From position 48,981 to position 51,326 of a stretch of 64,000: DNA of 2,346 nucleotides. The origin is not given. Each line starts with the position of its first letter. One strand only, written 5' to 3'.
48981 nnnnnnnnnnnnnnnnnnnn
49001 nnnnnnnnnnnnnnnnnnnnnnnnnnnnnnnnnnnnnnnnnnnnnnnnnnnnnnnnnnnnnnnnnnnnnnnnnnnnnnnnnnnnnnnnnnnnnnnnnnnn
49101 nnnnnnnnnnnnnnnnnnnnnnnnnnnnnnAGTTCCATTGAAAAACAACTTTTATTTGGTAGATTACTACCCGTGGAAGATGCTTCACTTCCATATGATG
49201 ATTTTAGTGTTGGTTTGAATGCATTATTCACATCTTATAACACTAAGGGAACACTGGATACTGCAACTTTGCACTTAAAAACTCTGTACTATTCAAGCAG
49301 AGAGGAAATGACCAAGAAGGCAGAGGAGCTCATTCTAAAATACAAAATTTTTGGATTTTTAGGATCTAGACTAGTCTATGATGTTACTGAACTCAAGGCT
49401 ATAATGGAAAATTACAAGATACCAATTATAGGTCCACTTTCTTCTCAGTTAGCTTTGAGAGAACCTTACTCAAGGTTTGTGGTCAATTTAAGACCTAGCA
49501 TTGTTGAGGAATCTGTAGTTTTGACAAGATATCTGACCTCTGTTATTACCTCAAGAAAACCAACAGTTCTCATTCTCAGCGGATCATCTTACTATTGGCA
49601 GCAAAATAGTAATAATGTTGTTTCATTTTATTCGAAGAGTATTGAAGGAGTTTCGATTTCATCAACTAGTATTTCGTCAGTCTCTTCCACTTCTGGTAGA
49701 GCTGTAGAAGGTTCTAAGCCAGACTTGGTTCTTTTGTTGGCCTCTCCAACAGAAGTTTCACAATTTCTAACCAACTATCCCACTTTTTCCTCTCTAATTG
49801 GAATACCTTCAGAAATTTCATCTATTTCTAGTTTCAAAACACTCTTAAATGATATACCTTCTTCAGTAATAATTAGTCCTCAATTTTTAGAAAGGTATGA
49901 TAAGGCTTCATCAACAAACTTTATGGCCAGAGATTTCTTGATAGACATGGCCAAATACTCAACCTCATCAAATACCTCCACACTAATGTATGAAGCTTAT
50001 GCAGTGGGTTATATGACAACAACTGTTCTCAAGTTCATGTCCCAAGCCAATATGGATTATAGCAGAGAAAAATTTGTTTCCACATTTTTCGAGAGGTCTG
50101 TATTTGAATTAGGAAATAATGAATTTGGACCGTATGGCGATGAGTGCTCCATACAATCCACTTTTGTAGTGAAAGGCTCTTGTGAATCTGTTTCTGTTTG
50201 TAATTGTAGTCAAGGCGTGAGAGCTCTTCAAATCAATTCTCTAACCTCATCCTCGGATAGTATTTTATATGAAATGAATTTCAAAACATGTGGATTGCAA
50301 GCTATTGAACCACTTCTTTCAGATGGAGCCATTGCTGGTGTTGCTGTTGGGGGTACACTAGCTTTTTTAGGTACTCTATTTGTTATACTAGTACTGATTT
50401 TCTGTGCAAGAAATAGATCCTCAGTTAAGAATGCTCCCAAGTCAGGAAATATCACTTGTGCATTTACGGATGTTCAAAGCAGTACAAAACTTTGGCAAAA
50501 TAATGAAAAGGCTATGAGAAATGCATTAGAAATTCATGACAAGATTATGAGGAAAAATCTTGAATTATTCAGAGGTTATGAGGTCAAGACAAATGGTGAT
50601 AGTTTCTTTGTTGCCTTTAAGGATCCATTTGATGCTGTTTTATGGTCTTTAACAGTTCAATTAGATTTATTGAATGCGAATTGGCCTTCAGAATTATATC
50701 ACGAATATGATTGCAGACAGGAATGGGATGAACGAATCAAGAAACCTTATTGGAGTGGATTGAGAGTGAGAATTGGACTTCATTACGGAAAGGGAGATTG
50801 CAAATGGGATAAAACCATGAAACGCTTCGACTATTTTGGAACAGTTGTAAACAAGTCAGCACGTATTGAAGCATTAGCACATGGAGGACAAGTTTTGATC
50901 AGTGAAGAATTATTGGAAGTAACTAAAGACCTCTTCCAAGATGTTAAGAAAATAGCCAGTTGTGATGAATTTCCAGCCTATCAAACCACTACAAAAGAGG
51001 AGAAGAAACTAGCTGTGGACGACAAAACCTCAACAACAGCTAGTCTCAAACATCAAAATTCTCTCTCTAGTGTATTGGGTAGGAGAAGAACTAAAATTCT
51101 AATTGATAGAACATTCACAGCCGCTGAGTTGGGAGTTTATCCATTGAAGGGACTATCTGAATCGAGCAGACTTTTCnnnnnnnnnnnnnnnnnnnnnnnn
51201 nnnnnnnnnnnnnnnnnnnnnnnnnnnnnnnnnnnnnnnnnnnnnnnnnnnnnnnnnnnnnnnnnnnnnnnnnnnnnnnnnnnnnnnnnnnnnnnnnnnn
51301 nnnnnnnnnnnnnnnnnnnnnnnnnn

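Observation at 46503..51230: Receptor-type class III cyclase with three tandem LivK/ANF-receptor-like ectodomain modules, cut by an assembly gap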

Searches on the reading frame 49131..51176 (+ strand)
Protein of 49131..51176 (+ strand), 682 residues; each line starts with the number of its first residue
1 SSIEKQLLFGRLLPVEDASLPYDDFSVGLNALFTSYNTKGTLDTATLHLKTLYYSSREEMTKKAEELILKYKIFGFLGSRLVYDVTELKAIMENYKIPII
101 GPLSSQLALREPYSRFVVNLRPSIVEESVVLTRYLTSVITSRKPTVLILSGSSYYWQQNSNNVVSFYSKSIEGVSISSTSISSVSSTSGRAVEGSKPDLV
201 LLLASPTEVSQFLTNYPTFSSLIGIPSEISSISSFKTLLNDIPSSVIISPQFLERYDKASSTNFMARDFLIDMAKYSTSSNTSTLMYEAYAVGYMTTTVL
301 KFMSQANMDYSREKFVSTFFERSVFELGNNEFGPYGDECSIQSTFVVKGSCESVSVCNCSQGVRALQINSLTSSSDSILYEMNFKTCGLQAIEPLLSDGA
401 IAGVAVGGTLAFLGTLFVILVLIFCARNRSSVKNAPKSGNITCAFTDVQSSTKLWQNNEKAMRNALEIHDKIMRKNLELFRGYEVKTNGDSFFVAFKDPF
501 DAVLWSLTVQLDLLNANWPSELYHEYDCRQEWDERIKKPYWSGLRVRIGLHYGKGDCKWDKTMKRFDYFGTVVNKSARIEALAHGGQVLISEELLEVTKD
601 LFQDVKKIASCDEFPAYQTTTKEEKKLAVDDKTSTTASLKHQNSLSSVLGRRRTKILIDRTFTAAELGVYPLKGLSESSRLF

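Call 44: search_protein_representatives(protein=window:49131-51176:+)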
Query: 682 residues. Proteins with E-value up to 0.001 (for the whole library): 16618; up to 1e-10: 5012; up to 1e-30: 663. The best 150 are listed.
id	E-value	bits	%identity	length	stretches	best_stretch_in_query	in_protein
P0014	8.1e-209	711.3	54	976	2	371-682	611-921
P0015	2.4e-166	571.0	41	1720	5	426-593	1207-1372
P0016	9.2e-164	562.5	38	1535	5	426-605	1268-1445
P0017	6.8e-154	529.9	38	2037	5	436-608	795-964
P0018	1.6e-143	495.6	41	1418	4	432-600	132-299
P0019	1.9e-107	376.5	32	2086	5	432-605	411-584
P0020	2.7e-102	359.4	35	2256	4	433-601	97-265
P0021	2.8e-102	359.4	34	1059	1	2-682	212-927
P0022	9.0e-102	357.7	37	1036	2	22-682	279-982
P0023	3.6e-101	355.7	39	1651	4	428-627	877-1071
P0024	3.6e-98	345.8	42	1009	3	433-595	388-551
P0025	4.8e-98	345.4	41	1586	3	431-599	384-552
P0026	7.0e-97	341.5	35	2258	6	431-595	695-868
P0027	1.9e-93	330.2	31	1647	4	9-626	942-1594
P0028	1.2e-91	324.3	28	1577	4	178-681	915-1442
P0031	1.8e-86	307.2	26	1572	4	283-606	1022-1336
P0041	1.8e-76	274.1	28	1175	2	24-610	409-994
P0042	3.5e-76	273.2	34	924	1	24-620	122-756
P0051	1.4e-67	244.7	50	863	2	416-600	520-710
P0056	3.3e-63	230.3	33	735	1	97-680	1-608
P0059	2.5e-61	224.1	29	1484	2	95-662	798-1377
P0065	7.4e-58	212.6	28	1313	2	25-649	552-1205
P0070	3.3e-55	203.9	35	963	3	355-602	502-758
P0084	1.5e-48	181.9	26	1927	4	4-593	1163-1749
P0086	2.2e-47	178.0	31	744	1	5-595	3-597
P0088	1.1e-46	175.8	29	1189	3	23-489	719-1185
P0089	1.3e-46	175.5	31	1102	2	315-596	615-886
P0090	1.3e-46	175.5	30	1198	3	292-594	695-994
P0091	8.3e-46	172.8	27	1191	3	289-596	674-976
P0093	6.3e-45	169.9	34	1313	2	313-597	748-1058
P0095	7.2e-45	169.7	30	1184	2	274-594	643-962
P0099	2.0e-44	168.3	27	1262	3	108-525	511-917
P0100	2.5e-44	167.9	26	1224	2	269-606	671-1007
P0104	1.3e-43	165.5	37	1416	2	309-593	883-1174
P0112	7.6e-42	159.7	33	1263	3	400-596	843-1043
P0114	2.1e-41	158.3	28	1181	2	152-596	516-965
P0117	2.7e-41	157.9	29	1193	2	292-595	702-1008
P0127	1.5e-40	155.4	30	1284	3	94-531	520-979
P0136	1.8e-39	151.9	29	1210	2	241-594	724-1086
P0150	7.6e-39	149.8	27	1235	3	261-530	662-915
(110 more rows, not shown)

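Call 45: list_cluster_members(proteins=[P0014, P0021, P0022, P0027, P0041, P0059, P0065, P0084, P0100, P0114])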
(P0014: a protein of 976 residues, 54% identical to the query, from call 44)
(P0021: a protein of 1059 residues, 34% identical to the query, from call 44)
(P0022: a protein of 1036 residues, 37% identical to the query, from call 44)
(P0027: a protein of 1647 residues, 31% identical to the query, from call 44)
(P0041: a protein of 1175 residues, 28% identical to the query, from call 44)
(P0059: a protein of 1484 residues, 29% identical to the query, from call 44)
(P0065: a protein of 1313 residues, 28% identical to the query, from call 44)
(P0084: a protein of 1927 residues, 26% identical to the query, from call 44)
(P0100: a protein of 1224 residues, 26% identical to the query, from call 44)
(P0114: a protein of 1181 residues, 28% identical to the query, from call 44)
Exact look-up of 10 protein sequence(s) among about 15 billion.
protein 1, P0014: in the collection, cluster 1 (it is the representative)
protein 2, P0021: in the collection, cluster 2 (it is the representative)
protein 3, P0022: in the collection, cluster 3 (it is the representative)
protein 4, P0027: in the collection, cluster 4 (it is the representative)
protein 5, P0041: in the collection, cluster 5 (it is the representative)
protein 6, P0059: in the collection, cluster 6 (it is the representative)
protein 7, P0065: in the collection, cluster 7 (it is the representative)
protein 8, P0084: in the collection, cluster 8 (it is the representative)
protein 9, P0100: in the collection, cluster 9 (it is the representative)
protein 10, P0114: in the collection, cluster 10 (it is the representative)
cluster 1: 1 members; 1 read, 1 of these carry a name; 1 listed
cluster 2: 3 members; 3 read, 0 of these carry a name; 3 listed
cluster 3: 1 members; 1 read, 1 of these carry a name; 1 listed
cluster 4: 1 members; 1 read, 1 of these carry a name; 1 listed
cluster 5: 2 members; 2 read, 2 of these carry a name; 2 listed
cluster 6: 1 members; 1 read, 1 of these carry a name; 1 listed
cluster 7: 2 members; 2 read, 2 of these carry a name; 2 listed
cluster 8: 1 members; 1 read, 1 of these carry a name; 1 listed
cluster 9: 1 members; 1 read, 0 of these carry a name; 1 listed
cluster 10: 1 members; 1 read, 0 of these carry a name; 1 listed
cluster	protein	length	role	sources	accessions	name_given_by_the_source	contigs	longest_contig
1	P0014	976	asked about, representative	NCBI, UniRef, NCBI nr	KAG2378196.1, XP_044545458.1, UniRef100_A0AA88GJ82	hypothetical protein C9374_008339 [Naegleria lovaniensis] | Guanylate cyclase domain-containing protein n=1 Tax=Naegleria lovaniensis TaxID=51637 ... | uncharacterized protein C9374_008339 [Naegleria lovaniensis]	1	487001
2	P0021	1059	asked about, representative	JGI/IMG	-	-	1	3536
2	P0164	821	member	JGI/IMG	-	-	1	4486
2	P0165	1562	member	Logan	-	-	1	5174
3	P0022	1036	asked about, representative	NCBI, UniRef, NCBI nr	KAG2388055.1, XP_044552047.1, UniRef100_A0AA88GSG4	hypothetical protein C9374_000905 [Naegleria lovaniensis] | Guanylate cyclase domain-containing protein n=1 Tax=Naegleria lovaniensis TaxID=51637 ... | uncharacterized protein C9374_000905 [Naegleria lovaniensis]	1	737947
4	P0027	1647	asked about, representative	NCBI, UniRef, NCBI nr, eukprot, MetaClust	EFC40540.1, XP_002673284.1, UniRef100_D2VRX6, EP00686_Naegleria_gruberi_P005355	predicted protein [Naegleria gruberi] | Predicted protein n=1 Tax=Naegleria gruberi TaxID=5762 RepID=D2VRX6_NAEGR | uncharacterized protein NAEGRDRAFT_71740 [Naegleria gruberi]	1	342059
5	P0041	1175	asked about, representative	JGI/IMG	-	adenylate cyclase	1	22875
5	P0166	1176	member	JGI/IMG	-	adenylate cyclase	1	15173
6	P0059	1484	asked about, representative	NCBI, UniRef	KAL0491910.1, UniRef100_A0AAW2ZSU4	hypothetical protein AKO1_010070 [Acrasis kona] | Guanylate cyclase domain-containing protein n=1 Tax=Acrasis kona TaxID=1008807 ...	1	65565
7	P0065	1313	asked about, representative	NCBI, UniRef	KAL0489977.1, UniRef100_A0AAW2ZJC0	adenylate cyclase [Acrasis kona] | Adenylate cyclase n=1 Tax=Acrasis kona TaxID=1008807 RepID=A0AAW2ZJC0_9EUKA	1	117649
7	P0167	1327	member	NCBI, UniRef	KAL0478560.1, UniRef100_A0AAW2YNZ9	hypothetical protein AKO1_004463 [Acrasis kona] | Guanylate cyclase domain-containing protein n=1 Tax=Acrasis kona TaxID=1008807 ...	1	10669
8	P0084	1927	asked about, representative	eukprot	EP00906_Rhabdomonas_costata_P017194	RCo024790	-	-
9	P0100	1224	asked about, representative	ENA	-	-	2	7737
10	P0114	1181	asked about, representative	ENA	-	-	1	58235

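Call 47: search_protein_families(library=pfam, max_evalue=0.01, proteins=[P0027, P0059, P0065, P0084, P0100, P0114, P0041])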
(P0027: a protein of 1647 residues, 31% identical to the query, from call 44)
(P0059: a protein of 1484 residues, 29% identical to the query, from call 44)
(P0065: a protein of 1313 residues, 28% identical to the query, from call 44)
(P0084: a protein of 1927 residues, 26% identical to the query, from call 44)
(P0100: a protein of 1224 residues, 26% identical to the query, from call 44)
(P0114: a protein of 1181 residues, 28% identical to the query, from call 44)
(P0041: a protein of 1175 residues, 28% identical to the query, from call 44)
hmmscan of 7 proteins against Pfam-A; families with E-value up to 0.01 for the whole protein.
P0027 (1647 aa): 3 families
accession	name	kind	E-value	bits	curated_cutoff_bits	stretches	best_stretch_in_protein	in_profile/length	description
PF13458.12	Peripla_BP_6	-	3.5e-22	80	31.7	2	122-219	65-159/343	Periplasmic binding protein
PF00211.25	Guanylate_cyc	-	9e-18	64.9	21.9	1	1400-1568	2-161/183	Adenylate and Guanylate cyclase catalytic domain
PF01094.35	ANF_receptor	-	2.4e-05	24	25.4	1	54-222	6-146/353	Receptor family ligand binding region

P0059 (1484 aa): 3 families
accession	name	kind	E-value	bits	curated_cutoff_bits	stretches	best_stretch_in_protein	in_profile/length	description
PF13458.12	Peripla_BP_6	-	7.4e-31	108.5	31.7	2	353-648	22-309/343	Periplasmic binding protein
PF00211.25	Guanylate_cyc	-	6e-23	81.8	21.9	1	1155-1319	4-156/183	Adenylate and Guanylate cyclase catalytic domain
PF01094.35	ANF_receptor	-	1.9e-05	24.4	25.4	0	356-542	6-197/353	Receptor family ligand binding region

P0065 (1313 aa): 3 families
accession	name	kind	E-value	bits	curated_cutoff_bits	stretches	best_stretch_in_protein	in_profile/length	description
PF00211.25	Guanylate_cyc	-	4e-26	92.2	21.9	1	998-1168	6-164/183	Adenylate and Guanylate cyclase catalytic domain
PF13458.12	Peripla_BP_6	-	1.7e-25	90.8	31.7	1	141-457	8-312/343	Periplasmic binding protein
PF25493.1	Peripla_BP_A-cyclase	-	9.9e-08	31.8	27.2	1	398-490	259-346/373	Adenylate cyclase, periplasmic binding protein-like domain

P0084 (1927 aa): 6 families
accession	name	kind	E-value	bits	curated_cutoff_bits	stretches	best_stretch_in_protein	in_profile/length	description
PF13458.12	Peripla_BP_6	-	1.8e-62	212.4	31.7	4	788-1102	5-308/343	Periplasmic binding protein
PF00211.25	Guanylate_cyc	-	4e-22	79.1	21.9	1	1587-1776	4-172/183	Adenylate and Guanylate cyclase catalytic domain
PF01094.35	ANF_receptor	-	2.1e-15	57.1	25.4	2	434-580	9-157/353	Receptor family ligand binding region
PF25493.1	Peripla_BP_A-cyclase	-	1.3e-11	44.5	27.2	1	1437-1510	277-349/373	Adenylate cyclase, periplasmic binding protein-like domain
PF25495.1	Peripla_BP_A-cyclase_1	-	2.6e-10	40.8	27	2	904-1033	2-133/144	Adenylate cyclase, periplasmic binding protein-like domain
PF13433.12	Peripla_BP_5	-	3.8e-06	26.7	27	1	793-869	9-86/363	Periplasmic binding protein domain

P0100 (1224 aa): 5 families
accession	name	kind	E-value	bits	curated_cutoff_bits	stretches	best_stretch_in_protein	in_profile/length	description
PF13458.12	Peripla_BP_6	-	9.6e-31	108.1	31.7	1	36-367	8-322/343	Periplasmic binding protein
PF25493.1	Peripla_BP_A-cyclase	-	7.4e-28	98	27.2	2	463-764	38-355/373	Adenylate cyclase, periplasmic binding protein-like domain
PF00211.25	Guanylate_cyc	-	2e-24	86.6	21.9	1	837-1003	9-157/183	Adenylate and Guanylate cyclase catalytic domain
PF25495.1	Peripla_BP_A-cyclase_1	-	6e-07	29.9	27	1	154-236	2-88/144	Adenylate cyclase, periplasmic binding protein-like domain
PF13433.12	Peripla_BP_5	-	0.0026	17.4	27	0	38-78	9-49/363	Periplasmic binding protein domain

P0114 (1181 aa): 5 families
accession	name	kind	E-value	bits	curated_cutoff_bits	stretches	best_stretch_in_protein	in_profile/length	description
PF25493.1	Peripla_BP_A-cyclase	-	7e-44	150.8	27.2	2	479-735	97-362/373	Adenylate cyclase, periplasmic binding protein-like domain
PF00211.25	Guanylate_cyc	-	3.7e-27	95.5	21.9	1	794-987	5-172/183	Adenylate and Guanylate cyclase catalytic domain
PF13458.12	Peripla_BP_6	-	1.7e-26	94.1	31.7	1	15-322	18-314/343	Periplasmic binding protein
PF25495.1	Peripla_BP_A-cyclase_1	-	4e-06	27.3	27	1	120-223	1-109/144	Adenylate cyclase, periplasmic binding protein-like domain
PF01094.35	ANF_receptor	-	8.3e-05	22.2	25.4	1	23-214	7-198/353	Receptor family ligand binding region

P0041 (1175 aa): 4 families
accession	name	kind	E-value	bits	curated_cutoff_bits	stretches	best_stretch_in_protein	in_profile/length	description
PF00211.25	Guanylate_cyc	-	6.2e-28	98.1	21.9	1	820-981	3-154/183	Adenylate and Guanylate cyclase catalytic domain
PF13458.12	Peripla_BP_6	-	2.4e-25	90.3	31.7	2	10-303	15-308/343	Periplasmic binding protein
PF25493.1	Peripla_BP_A-cyclase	-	1.5e-06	27.9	27.2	1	646-726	256-332/373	Adenylate cyclase, periplasmic binding protein-like domain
PF01094.35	ANF_receptor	-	0.0003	20.4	25.4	1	22-161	8-148/353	Receptor family ligand binding region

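Call 48: list_cluster_members(proteins=[P0088, P0090, P0091, P0093, P0095, P0099, P0117, P0127, P0136, P0150])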
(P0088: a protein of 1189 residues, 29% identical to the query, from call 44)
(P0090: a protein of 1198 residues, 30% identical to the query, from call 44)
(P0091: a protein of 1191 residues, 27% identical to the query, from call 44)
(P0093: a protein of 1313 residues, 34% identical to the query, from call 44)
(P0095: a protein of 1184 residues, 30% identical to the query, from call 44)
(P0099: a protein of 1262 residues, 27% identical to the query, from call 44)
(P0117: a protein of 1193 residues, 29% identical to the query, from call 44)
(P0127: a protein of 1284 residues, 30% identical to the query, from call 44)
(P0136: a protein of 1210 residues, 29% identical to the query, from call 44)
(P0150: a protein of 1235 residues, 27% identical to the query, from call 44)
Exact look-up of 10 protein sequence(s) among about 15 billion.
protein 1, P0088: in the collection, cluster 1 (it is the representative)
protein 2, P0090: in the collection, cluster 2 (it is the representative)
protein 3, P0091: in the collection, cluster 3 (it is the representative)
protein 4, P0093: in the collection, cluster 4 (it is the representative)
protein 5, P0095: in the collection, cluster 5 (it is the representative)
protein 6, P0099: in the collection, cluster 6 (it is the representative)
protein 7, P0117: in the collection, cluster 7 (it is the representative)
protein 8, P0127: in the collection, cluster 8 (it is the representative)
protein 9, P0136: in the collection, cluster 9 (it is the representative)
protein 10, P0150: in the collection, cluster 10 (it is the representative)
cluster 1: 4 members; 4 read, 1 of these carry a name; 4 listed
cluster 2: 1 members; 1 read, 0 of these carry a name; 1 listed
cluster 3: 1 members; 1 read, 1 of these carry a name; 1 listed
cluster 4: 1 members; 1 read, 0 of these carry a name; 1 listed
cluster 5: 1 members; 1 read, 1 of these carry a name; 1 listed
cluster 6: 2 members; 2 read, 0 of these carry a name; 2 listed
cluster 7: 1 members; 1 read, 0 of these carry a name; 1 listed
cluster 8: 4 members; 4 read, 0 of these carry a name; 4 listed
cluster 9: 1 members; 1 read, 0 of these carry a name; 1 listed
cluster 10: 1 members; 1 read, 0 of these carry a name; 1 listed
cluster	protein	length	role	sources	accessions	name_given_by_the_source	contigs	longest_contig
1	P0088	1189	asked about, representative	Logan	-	-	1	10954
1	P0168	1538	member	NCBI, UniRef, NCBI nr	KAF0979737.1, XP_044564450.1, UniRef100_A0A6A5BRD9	hypothetical protein FDP41_000890 [Naegleria fowleri] | Guanylate cyclase domain-containing protein n=1 Tax=Naegleria fowleri TaxID=5763 ... | uncharacterized protein FDP41_000890 [Naegleria fowleri]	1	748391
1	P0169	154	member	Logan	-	-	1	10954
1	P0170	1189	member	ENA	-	-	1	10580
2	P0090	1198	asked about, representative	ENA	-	-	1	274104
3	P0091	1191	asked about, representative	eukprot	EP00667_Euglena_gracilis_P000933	EG_transcript_933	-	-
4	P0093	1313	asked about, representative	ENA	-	-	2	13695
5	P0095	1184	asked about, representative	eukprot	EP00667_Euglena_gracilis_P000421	EG_transcript_421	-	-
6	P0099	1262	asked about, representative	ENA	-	-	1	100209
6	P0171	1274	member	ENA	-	-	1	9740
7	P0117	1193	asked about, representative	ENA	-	-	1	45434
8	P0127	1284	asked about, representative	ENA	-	-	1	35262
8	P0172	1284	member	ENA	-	-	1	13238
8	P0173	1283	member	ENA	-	-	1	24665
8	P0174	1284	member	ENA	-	-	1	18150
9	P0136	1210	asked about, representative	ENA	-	-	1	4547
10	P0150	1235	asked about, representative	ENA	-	-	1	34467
